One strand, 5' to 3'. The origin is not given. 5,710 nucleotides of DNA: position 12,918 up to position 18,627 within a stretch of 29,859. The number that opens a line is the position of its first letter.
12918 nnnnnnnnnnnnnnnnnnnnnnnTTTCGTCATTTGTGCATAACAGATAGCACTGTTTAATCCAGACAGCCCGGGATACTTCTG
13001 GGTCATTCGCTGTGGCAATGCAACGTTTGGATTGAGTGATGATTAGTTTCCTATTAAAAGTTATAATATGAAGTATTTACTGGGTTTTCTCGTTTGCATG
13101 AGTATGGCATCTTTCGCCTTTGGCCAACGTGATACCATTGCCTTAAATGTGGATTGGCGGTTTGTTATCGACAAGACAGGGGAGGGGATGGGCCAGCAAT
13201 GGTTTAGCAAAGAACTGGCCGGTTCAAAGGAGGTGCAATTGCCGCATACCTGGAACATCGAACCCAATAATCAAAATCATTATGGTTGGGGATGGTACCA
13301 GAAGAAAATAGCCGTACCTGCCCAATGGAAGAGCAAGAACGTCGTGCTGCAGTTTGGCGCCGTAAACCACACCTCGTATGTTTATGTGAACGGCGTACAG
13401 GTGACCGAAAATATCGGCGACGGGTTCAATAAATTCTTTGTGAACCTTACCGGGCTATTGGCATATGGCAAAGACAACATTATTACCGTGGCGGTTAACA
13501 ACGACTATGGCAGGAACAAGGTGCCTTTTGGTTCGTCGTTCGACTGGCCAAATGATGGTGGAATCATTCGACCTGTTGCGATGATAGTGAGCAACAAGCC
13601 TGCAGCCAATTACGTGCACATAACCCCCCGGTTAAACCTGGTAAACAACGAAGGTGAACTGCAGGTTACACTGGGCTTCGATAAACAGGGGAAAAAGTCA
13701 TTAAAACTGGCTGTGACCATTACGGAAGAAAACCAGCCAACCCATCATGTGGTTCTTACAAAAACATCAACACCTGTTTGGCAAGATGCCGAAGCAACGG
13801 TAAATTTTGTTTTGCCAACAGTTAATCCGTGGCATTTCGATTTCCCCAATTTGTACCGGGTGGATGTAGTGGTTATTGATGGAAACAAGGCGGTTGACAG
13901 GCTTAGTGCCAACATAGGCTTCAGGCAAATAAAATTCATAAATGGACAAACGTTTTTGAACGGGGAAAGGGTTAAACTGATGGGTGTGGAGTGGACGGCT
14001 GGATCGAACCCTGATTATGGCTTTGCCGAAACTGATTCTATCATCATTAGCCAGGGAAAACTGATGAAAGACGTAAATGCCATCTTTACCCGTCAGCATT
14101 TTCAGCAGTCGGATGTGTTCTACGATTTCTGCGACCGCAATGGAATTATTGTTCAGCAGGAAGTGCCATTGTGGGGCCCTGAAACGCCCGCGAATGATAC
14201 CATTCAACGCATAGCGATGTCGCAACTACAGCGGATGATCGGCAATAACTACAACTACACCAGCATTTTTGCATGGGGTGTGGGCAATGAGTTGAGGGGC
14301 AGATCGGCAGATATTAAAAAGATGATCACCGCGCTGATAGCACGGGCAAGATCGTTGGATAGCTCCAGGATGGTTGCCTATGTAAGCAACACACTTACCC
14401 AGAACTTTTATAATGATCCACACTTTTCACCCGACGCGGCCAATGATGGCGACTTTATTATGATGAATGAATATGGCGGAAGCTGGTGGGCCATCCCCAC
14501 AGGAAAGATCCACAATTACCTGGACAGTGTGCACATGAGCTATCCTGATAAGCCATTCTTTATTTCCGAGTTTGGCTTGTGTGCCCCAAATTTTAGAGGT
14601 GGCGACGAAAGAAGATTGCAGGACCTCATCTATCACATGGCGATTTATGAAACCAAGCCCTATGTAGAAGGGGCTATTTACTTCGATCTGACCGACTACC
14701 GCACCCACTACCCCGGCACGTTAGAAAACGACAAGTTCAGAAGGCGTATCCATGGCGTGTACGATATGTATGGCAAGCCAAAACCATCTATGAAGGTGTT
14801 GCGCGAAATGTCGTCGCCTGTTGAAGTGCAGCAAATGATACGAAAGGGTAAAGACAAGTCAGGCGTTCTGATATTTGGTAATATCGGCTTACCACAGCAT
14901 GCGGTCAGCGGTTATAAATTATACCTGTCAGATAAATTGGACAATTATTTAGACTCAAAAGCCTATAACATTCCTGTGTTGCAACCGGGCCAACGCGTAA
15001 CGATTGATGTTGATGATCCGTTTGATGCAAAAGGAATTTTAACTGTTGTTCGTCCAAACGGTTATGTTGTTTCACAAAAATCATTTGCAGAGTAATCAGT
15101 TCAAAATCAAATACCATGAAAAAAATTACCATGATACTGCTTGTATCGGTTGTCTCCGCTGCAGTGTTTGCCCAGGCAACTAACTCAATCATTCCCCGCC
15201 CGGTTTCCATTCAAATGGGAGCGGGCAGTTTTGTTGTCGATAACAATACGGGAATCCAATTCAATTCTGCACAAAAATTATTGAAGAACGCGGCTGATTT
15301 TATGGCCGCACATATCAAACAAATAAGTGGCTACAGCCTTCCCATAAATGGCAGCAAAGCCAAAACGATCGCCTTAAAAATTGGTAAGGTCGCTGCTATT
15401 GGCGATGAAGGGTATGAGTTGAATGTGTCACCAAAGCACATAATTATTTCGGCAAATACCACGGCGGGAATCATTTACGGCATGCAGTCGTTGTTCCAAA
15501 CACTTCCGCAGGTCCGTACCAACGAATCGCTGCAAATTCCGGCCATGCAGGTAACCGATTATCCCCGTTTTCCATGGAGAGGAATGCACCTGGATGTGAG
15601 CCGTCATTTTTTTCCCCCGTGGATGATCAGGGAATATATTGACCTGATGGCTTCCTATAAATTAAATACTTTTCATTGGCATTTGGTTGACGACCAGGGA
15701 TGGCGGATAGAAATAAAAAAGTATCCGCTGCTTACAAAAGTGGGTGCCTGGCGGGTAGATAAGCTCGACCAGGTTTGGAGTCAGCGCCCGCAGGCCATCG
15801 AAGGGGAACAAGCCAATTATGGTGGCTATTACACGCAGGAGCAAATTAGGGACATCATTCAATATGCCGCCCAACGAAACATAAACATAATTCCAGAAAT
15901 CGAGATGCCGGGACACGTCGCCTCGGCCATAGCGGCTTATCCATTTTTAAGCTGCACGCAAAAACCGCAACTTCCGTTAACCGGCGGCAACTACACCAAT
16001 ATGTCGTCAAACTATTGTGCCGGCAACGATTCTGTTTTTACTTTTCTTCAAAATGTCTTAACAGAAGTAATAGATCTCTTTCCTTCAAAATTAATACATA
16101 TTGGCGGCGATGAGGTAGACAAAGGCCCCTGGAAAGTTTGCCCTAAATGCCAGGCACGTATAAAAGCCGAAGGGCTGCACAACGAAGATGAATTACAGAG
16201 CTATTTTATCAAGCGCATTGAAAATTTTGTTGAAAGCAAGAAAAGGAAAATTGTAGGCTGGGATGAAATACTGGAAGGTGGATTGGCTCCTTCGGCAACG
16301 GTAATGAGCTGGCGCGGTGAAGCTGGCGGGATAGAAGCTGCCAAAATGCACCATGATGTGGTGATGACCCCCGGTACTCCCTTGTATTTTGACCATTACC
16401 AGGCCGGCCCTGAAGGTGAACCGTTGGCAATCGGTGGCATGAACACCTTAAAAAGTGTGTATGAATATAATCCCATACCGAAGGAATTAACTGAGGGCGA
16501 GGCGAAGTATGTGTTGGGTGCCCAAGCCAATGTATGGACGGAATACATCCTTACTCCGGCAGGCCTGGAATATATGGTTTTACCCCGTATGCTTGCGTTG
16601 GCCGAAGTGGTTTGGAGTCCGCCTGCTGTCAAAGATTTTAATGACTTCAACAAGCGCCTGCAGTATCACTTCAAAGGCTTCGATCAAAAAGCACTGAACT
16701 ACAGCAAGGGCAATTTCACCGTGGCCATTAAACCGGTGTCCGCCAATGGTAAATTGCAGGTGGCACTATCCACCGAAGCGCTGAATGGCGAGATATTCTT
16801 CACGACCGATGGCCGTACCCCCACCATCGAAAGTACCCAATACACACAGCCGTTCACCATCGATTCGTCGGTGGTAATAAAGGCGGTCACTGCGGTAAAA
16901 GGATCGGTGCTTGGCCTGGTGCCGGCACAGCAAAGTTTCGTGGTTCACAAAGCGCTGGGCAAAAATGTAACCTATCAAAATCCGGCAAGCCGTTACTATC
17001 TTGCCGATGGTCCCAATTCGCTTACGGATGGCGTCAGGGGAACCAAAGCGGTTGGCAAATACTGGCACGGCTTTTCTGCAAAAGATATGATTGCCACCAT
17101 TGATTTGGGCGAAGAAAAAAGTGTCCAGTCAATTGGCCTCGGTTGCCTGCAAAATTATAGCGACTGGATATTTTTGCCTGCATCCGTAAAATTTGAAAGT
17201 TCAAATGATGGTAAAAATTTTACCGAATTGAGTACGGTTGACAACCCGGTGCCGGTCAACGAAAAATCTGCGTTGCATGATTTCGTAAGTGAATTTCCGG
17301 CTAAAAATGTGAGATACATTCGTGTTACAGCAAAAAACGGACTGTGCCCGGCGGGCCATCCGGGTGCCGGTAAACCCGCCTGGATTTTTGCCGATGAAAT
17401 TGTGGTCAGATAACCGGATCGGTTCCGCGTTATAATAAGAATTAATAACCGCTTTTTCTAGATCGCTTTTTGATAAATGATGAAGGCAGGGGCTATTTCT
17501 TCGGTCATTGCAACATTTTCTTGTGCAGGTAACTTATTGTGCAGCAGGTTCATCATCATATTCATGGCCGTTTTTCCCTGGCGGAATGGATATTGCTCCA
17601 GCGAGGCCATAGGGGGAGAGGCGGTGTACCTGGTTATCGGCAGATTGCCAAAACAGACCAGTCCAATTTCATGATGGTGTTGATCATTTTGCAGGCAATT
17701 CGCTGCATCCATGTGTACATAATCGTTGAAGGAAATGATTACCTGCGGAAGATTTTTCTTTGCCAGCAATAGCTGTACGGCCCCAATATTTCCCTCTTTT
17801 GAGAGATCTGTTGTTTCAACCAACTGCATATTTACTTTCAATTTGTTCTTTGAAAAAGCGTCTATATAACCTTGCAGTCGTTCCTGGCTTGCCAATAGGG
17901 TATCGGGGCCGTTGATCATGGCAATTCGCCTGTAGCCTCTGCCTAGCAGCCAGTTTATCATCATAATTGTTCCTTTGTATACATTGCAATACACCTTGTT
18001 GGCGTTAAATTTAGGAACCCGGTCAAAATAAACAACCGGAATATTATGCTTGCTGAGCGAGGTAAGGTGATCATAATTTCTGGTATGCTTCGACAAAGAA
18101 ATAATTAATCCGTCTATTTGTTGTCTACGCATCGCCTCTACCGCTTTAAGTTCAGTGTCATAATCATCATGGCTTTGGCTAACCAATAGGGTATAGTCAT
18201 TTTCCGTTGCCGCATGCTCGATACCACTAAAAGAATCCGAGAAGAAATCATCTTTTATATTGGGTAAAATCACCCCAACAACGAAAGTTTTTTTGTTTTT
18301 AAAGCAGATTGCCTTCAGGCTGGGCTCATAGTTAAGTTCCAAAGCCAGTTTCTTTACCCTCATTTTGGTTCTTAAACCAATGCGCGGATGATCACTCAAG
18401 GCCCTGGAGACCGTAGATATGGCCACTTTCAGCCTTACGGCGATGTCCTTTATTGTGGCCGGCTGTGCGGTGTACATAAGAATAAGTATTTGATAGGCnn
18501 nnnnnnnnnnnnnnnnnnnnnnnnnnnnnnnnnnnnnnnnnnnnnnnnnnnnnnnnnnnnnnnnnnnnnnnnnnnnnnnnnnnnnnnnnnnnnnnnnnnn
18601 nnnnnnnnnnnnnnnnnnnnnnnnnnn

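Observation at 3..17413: PNGase-centred PUL: candidate system for sulfated/fucosylated (possibly invertebrate-type) N-glycoproteins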

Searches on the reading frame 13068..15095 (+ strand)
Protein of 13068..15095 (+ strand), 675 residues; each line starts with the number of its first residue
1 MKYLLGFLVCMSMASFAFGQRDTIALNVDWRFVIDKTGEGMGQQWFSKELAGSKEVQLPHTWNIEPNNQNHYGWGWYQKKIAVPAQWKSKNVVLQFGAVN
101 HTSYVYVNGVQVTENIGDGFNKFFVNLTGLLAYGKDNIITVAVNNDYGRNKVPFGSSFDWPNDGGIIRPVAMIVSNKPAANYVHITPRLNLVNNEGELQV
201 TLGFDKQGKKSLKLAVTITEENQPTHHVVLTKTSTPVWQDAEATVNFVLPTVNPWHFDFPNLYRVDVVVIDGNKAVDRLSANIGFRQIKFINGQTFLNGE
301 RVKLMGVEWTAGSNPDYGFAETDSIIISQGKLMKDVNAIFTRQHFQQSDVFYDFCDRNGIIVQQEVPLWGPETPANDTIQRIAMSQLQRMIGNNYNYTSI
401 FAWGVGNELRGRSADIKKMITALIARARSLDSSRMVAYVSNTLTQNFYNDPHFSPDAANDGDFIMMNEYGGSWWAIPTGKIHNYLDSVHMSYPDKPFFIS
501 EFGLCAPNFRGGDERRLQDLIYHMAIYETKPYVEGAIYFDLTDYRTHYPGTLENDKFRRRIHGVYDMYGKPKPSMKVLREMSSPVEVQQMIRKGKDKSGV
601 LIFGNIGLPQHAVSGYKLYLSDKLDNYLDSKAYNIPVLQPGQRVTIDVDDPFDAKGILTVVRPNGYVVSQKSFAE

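Call 3: search_protein_families(library=pfam, proteins=[window:13068-15095:+])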
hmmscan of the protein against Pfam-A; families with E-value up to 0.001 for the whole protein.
window:13068-15095:+ (675 aa): 4 families
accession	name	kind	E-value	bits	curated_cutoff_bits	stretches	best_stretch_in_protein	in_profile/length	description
PF02837.24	Glyco_hydro_2_N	-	2.4e-17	63.8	28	1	26-173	4-166/169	Glycosyl hydrolases family 2, sugar binding domain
PF02836.23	Glyco_hydro_2_C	-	1.2e-14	54.6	21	1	292-529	5-236/302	Glycosyl hydrolases family 2, TIM barrel domain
PF00703.27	Glyco_hydro_2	-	3.1e-12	47.7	23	1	183-286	6-109/109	Glycosyl hydrolases family 2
PF22666.2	Glyco_hydro_2_N2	-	9.9e-05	22.9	27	1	76-148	51-122/167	Glycosyl hydrolase 2 galactose-binding domain-like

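Call 9: search_solved_structures(query=window:13068-15095:+, max_evalue=1e-10)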
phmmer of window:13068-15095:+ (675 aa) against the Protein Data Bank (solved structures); distinct sequences matched with E-value up to 1e-10: 115 (the best 60 are shown).
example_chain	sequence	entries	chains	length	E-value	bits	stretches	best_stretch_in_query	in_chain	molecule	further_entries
6d50_A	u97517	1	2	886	1.1e-39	139.5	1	14-545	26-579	Glycosyl hydrolases family 2, sugar binding domain protein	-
5uj6_A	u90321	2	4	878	2.5e-39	138.4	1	19-545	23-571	Glycosyl hydrolases family 2, sugar binding domain protein | Beta-galactosidase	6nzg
6d8g_A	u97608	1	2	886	9.8e-39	136.4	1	14-545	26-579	Glycosyl hydrolases family 2, sugar binding domain protein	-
8dhl_A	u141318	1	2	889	7.9e-38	133.4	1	16-505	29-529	Glycosyl hydrolase family 2, sugar binding domain protein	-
6d8k_A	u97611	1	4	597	2.5e-37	131.8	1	18-517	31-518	Glycosyl hydrolase family 2, sugar binding domain protein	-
8dhe_A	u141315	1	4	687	8.3e-36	126.7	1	55-513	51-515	Glycosyl hydrolase family 2, sugar bindingdomain protein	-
7vqm_A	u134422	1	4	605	5.4e-33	117.4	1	51-525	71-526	GH2 beta-galacturonate AqGalA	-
6mvh_A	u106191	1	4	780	2.6e-31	111.9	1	20-518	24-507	Beta-galactosidase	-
8ges_A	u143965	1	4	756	4.1e-31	111.2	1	21-518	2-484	beta-galactosidase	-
8get_A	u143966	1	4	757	4.2e-31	111.2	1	21-518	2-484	beta-galactosidase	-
3gm8_A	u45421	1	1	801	4.2e-31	111.2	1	23-436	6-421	Glycoside hydrolase family 2, candidate beta-glycosidase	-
7kgz_A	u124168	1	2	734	6.6e-31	110.5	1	52-545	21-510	Beta-glucuronidase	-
6ed1_A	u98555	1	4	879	7.3e-31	110.4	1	24-504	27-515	Glycosyl hydrolase family 2, sugar binding domain protein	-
6mvg_A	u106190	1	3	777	2.7e-30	108.5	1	39-518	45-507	beta-glucuronidase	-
5z1a_A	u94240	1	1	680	3e-30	108.4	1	46-513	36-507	Putative beta-galactosidase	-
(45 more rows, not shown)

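Call 41: search_protein_families(library=ncbifam, proteins=[window:13068-15095:+], max_evalue=0.00001)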
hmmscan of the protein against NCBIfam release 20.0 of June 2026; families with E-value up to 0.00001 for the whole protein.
window:13068-15095:+ (675 aa): 11 families
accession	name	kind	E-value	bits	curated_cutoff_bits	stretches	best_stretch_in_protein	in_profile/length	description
NF050095.1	BetGlucuronLacZ4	equivalog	4.6e-56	190.2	950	1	10-508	3-496/666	beta-glucuronidase LacZ4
NF007538.0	PRK10150.1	equivalog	8.6e-46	156.4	544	1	21-503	10-513/607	beta-glucuronidase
NF041462.1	GalA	equivalog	2.7e-45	154.8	900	1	55-444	48-441/763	beta-galactosidase GalA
NF052611.1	beta_gal_Bga2A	equivalog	1.1e-34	119.7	999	1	68-447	110-491/1007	beta-galactosidase, LacZ type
NF049891.1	Bet1-4galacdseBT4156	equivalog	1.5e-31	109.1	1700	1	64-408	68-407/946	exo-beta-1,4-galactosidase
NF007666.0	PRK10340.1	equivalog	2.1e-30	105.3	1284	1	74-439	110-475/1030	beta-galactosidase subunit alpha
NF041100.1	betagal_LacZ_Ttogales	equivalog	1.7e-28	98.9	2000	1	68-444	103-473/1090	beta-galactosidase LacZ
NF041463.1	GalB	equivalog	3.7e-27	94.5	900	1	55-446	102-518/869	beta-galactosidase GalB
NF049890.1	Bet1-4galacdseBT4151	equivalog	7.6e-27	93.6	1500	1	69-437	103-475/952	exo-beta-1,4-galactosidase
NF007074.0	PRK09525.1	subfamily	8.5e-27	93.3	1221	1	25-438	54-487/1027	beta-galactosidase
NF049877.1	GlucurArabfur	equivalog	8.1e-14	50.2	1800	1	19-409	365-770/1400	beta-d-glucuronidase/beta-L-arabinofuranosidase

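Call 42: search_solved_structures(query=window:13068-15095:+, max_evalue=1e-37, show_alignments=2)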
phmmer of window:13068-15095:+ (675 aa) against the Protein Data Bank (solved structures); distinct sequences matched with E-value up to 1e-37: 4.
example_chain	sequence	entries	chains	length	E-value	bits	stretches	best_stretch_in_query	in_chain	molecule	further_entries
6d50_A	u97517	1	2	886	1.1e-39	139.5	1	14-545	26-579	Glycosyl hydrolases family 2, sugar binding domain protein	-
5uj6_A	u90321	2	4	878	2.5e-39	138.4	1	19-545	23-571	Glycosyl hydrolases family 2, sugar binding domain protein | Beta-galactosidase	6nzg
6d8g_A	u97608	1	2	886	9.8e-39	136.4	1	14-545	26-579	Glycosyl hydrolases family 2, sugar binding domain protein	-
8dhl_A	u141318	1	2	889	7.9e-38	133.4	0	16-505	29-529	Glycosyl hydrolase family 2, sugar binding domain protein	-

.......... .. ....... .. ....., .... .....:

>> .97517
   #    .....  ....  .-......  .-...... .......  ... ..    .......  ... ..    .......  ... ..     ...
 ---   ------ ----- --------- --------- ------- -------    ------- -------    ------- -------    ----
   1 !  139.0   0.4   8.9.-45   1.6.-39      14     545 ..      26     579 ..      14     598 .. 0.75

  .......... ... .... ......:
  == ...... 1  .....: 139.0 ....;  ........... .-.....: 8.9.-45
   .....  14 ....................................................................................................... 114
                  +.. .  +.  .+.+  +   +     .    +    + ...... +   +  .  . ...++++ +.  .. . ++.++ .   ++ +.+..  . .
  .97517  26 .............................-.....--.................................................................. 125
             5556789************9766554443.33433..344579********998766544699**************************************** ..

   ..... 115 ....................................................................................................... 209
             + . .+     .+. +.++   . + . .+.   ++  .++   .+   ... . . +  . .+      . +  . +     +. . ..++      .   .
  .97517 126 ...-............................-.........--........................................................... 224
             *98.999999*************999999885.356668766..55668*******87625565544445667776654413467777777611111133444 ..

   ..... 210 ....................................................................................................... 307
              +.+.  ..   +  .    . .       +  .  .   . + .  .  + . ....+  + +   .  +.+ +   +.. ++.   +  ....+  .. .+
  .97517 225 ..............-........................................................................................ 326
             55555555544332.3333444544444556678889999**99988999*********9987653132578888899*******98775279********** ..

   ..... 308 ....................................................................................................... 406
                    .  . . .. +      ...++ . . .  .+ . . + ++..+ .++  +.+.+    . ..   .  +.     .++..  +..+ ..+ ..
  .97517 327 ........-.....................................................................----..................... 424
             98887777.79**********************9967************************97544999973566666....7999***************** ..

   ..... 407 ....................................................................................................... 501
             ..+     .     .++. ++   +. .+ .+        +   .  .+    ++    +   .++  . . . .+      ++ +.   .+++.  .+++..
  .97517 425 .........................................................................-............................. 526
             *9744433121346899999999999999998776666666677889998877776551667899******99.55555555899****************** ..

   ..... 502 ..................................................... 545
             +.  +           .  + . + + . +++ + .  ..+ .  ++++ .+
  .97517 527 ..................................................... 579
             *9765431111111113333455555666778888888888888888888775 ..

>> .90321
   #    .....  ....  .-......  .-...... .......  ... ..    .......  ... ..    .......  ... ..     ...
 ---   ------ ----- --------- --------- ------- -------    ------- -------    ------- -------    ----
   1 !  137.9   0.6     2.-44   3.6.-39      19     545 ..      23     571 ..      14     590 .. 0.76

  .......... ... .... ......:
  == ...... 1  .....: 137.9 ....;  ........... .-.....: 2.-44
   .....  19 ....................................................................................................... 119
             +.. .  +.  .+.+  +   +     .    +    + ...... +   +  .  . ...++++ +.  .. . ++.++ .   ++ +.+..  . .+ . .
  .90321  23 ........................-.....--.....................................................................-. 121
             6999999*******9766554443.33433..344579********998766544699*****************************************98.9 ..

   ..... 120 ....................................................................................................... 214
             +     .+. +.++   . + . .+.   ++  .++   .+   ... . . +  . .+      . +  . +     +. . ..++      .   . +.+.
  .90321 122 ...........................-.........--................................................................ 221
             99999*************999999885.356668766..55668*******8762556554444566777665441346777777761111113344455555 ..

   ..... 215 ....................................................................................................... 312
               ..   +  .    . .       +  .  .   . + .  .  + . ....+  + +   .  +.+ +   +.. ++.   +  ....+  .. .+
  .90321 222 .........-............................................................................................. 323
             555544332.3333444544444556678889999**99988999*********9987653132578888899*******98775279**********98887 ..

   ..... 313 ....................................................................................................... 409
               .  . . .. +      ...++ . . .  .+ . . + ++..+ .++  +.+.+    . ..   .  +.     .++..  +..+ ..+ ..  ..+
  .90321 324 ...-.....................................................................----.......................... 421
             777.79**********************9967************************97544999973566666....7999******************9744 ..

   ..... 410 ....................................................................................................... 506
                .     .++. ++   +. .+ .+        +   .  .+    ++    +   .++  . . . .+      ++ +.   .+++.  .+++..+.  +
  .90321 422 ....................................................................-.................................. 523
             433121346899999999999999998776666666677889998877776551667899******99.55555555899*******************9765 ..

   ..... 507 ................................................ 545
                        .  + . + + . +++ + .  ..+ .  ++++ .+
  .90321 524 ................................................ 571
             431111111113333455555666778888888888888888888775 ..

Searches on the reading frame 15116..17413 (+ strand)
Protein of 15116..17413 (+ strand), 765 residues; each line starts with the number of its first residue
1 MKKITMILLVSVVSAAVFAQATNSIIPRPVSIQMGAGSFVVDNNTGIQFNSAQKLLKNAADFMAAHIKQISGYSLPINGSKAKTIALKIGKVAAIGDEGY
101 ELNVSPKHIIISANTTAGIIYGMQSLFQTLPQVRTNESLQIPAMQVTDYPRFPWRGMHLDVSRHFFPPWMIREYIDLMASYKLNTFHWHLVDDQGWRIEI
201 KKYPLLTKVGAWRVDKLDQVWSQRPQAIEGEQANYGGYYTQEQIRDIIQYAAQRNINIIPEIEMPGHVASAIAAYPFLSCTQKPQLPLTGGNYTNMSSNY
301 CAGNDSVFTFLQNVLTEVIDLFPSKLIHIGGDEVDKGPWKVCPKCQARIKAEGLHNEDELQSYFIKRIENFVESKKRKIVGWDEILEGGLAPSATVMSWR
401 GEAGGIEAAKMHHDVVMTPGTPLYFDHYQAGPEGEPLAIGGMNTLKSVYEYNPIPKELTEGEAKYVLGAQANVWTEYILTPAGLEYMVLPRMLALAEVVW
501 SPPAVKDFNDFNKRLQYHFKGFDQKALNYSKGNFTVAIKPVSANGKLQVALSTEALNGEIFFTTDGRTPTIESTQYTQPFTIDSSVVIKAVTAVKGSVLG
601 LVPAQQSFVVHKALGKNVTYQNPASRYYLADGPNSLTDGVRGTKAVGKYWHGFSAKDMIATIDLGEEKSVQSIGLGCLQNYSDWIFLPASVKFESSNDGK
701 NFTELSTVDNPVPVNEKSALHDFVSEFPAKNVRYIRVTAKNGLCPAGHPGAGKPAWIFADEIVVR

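Call 3: search_protein_families(library=pfam, proteins=[window:15116-17413:+])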
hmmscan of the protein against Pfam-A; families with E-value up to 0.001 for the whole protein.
window:15116-17413:+ (765 aa): 7 families
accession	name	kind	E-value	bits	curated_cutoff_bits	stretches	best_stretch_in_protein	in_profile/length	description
PF00728.28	Glyco_hydro_20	-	2.7e-122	408.9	22.3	1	152-502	1-347/348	Glycosyl hydrolase family 20, catalytic domain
PF02838.20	Glyco_hydro_20b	-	1.4e-24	87.7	26.1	1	24-149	3-124/124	Glycosyl hydrolase family 20, domain 2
PF13290.12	CHB_HEX_C_1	-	7.2e-13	48.7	22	1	545-596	8-59/67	Chitobiase/beta-hexosaminidase C-terminal domain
PF13287.12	Fn3_assoc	-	1.3e-11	44.8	23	1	549-596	1-48/59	Fn3 associated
PF00754.31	F5_F8_type_C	-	3.2e-09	37.4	28.2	1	628-741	12-114/127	F5/8 type C domain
PF14845.11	Glycohydro_20b2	-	5.3e-06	27.6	27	1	94-128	93-129/130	beta-acetyl hexosaminidase like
PF22633.2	F5_F8_type_C_2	-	6.1e-06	27.2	27.8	1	637-736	3-90/91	NedA-like, galactose-binding domain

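Call 41: search_protein_families(library=ncbifam, proteins=[window:15116-17413:+], max_evalue=0.00001)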
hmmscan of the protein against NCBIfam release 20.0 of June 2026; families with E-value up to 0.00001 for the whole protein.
window:15116-17413:+ (765 aa): 1 family
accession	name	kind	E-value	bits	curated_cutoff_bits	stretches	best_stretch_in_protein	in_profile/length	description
NF041654.1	GlcNAcase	equivalog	7.3e-10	37.9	1000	1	8-186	4-177/732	beta-N-acetylglucosaminidase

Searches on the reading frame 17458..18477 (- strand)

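Call 4: search_protein_families(library=pfam, proteins=[window:17458-18477:-])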
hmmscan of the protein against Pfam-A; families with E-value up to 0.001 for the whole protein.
window:17458-18477:- (339 aa): 4 families
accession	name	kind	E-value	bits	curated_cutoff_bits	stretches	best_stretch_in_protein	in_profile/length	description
PF00532.27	Peripla_BP_1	-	1.9e-23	83.7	22.2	1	66-312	3-261/281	Periplasmic binding proteins and sugar binding domain of LacI family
PF13407.12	Peripla_BP_4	-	4.5e-21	76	35.1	1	67-315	1-257/258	Periplasmic binding protein domain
PF13377.12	Peripla_BP_3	-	1e-13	52.2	26.5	1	177-325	4-159/167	Periplasmic binding protein-like domain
PF00356.27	LacI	-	3.1e-10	40.1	27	1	8-53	1-46/46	Bacterial regulatory proteins, lacI family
